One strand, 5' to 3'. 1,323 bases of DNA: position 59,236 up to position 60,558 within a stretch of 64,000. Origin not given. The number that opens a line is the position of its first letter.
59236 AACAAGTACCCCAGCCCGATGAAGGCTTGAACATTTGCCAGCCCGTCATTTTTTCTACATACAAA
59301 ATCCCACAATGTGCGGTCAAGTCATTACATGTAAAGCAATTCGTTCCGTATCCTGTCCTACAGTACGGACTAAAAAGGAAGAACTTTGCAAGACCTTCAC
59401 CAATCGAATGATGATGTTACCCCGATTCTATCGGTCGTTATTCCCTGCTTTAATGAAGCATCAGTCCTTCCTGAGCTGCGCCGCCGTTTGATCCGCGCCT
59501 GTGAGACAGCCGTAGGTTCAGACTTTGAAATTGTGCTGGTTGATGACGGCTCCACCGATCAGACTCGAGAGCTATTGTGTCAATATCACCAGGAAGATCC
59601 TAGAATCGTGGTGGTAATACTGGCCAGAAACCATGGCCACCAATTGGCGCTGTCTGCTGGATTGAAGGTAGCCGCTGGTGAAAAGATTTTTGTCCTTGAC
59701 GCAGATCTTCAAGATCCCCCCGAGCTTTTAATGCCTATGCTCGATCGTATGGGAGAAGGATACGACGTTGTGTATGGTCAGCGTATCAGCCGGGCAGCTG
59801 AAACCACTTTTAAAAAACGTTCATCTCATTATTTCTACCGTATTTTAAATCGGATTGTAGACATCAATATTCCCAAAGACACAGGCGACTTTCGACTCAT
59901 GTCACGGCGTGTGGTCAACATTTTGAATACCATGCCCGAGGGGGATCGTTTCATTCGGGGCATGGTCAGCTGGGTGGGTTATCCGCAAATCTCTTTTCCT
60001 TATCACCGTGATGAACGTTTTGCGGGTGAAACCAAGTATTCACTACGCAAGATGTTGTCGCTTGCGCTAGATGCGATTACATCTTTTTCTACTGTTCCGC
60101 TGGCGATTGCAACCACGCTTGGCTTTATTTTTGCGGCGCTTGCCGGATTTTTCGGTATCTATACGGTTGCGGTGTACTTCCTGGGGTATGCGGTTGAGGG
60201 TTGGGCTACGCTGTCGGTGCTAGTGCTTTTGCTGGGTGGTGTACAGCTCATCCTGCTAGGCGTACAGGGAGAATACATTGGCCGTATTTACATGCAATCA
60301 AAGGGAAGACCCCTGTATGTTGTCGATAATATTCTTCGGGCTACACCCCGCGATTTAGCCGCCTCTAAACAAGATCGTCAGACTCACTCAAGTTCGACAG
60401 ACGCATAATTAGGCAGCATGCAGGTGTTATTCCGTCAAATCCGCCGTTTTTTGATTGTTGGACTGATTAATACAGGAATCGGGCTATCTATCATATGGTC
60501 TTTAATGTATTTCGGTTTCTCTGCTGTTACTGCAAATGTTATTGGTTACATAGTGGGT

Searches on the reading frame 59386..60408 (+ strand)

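Call 3: search_protein_families(library=pfam, proteins=[window:59386-60408:+], max_evalue=0.01)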
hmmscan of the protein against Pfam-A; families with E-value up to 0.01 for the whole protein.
window:59386-60408:+ (340 aa): 2 families
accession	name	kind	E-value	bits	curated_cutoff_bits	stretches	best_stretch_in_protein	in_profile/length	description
PF00535.33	Glycos_transf_2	-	5.8e-37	127.6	23.3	1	16-177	1-164/168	Glycosyl transferase family 2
PF13641.12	Glyco_tranf_2_3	-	1.4e-05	25.7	27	1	15-135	3-125/230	Glycosyltransferase like family 2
